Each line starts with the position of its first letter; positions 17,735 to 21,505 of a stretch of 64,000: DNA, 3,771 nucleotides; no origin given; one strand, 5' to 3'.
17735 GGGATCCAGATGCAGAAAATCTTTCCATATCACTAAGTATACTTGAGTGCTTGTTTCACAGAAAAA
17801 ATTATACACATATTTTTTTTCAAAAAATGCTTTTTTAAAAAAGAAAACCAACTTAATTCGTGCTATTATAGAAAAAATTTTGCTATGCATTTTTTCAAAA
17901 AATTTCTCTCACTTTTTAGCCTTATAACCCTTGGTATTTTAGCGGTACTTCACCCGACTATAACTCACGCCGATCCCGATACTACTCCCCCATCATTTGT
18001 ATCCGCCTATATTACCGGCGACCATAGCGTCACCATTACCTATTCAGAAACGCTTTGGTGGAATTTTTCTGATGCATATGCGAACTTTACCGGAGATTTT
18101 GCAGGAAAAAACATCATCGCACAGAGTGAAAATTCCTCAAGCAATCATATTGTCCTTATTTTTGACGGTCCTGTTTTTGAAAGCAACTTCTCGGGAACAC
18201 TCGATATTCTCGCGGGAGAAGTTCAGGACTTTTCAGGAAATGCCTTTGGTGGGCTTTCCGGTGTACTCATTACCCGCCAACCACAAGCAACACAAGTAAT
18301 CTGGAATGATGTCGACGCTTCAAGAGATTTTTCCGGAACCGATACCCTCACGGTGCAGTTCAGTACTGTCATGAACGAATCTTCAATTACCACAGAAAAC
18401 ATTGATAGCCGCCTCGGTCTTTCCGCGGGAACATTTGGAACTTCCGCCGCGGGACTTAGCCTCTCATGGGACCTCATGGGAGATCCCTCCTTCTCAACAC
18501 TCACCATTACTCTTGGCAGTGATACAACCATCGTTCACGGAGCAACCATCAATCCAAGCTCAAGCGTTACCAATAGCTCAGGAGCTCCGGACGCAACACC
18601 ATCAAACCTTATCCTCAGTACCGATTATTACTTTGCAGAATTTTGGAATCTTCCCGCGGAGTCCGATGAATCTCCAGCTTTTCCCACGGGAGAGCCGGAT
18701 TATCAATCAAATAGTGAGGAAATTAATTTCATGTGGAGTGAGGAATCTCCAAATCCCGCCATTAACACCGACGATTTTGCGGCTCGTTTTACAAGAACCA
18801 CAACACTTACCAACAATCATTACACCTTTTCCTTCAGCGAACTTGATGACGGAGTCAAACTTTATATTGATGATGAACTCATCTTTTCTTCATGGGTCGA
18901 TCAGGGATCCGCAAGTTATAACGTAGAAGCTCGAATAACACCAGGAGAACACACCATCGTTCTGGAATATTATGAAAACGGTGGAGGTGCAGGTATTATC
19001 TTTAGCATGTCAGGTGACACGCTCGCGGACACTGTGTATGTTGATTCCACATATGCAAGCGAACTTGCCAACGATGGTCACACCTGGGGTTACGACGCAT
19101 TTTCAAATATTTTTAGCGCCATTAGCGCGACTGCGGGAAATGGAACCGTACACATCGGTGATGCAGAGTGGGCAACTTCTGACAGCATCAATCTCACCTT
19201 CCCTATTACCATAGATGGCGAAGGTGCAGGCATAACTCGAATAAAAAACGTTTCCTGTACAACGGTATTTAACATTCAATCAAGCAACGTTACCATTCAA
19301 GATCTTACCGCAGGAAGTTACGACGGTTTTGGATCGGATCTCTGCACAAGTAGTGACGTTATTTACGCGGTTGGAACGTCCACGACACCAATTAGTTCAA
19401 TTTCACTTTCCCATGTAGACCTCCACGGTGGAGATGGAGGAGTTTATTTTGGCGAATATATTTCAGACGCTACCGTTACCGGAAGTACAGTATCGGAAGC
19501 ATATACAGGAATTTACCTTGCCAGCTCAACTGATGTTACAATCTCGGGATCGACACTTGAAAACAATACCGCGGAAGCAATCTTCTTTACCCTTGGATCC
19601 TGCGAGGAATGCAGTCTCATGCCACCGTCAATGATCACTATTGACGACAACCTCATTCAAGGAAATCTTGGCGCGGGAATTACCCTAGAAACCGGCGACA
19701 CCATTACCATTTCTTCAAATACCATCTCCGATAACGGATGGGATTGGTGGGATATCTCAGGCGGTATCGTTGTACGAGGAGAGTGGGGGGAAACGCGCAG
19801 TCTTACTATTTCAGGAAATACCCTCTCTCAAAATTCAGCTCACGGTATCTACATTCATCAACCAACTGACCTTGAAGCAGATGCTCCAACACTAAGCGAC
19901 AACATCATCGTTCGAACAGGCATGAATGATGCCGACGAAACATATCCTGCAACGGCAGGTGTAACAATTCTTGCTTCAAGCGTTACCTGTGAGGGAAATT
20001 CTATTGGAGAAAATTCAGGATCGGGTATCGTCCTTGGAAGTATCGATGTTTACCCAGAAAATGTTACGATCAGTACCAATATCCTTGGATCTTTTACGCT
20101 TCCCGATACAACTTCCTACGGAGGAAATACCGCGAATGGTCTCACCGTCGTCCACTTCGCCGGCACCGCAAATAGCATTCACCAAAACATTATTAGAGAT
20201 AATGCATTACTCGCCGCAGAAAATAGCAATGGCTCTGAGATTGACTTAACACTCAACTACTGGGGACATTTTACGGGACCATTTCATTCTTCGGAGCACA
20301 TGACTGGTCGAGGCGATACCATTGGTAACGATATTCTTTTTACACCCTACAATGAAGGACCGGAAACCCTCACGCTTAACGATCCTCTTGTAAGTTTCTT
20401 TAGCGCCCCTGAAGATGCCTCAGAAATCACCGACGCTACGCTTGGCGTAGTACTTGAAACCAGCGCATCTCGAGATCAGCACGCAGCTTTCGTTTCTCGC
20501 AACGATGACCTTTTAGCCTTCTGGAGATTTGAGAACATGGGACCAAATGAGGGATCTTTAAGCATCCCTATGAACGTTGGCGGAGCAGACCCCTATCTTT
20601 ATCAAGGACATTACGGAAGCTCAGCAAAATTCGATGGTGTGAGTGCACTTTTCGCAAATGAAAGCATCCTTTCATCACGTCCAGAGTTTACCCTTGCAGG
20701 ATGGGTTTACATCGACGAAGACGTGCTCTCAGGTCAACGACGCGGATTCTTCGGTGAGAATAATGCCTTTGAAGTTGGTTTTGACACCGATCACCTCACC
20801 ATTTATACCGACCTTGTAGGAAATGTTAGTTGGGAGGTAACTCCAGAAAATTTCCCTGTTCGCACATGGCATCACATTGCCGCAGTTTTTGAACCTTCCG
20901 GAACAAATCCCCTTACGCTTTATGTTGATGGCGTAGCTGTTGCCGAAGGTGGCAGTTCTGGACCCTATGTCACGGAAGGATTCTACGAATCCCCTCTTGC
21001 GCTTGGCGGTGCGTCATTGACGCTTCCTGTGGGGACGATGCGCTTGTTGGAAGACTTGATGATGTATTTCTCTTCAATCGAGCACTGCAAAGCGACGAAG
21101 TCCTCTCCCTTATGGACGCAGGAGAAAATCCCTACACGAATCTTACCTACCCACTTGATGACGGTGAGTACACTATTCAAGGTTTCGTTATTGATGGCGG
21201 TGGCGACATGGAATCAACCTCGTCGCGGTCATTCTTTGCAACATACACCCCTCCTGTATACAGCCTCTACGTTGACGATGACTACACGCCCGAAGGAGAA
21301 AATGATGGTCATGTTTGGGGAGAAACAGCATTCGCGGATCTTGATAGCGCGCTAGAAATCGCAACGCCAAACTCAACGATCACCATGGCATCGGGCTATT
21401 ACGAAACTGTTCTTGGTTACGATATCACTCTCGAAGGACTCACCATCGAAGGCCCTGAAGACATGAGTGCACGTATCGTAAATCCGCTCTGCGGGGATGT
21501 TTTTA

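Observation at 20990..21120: Frameshift inside the LamG domain of giant surface gene B (single A deletion in tcaattgac)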

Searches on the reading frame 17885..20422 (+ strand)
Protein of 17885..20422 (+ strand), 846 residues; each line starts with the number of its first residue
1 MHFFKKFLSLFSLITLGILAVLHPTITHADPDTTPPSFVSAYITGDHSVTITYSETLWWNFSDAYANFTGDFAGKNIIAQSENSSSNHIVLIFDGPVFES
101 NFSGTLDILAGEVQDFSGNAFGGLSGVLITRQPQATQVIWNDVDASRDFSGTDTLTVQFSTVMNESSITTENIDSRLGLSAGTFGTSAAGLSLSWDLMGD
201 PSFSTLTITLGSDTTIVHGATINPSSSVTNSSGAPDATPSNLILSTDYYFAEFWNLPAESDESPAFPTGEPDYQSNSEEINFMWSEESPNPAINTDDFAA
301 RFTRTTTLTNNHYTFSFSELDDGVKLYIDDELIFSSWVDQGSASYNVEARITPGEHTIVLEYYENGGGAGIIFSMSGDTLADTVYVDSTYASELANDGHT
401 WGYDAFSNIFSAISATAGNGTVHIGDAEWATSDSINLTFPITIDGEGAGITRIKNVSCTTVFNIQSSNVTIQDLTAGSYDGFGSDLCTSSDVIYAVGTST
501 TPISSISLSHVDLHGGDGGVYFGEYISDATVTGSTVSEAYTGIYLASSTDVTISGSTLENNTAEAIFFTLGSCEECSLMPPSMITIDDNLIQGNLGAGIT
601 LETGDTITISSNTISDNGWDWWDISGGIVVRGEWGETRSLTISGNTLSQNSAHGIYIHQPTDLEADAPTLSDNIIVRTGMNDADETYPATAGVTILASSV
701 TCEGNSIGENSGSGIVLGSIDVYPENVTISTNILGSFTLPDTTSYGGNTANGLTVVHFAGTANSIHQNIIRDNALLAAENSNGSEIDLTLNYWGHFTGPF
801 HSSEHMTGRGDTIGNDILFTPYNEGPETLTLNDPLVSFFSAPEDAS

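Call 74: list_cluster_members(proteins=[window:17885-20422:+, window:21385-24018:+, window:21112-24018:+, window:21208-24018:+, window:21463-24018:+, window:24487-24549:+])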
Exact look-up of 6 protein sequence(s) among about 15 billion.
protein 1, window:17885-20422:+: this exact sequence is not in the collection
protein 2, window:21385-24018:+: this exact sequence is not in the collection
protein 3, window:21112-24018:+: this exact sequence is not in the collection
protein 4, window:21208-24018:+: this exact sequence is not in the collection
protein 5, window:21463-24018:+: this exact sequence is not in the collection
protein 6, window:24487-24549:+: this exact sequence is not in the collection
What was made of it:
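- On Frameshift pseudogene: Cut gene products are not indexed: the control 846-aa product was absent (call 74).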

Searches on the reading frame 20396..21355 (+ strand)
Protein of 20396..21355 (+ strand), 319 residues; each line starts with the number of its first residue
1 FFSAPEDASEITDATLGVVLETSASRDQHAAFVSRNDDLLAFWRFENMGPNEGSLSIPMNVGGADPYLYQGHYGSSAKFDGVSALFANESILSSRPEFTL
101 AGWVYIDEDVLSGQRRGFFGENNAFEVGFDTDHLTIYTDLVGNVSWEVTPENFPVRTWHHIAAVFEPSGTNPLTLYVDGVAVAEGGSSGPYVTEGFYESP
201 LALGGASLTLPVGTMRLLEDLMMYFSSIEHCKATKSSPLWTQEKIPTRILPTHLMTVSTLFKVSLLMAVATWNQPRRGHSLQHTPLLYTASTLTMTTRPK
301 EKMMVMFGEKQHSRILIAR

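Call 24: find_encoding_contigs(protein=window:20396-21355:+, flank=10000, max_places=6)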
Protein window:20396-21355:+ (319 aa): no gene with exactly this product is on record in the collection.

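Call 40: find_encoding_contigs(protein=window:20426-21355:+, flank=10000)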
Protein window:20426-21355:+ (309 aa): no gene with exactly this product is on record in the collection.
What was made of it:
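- On Frameshift pseudogene: Guessed look-ups failed (calls 24, 40).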
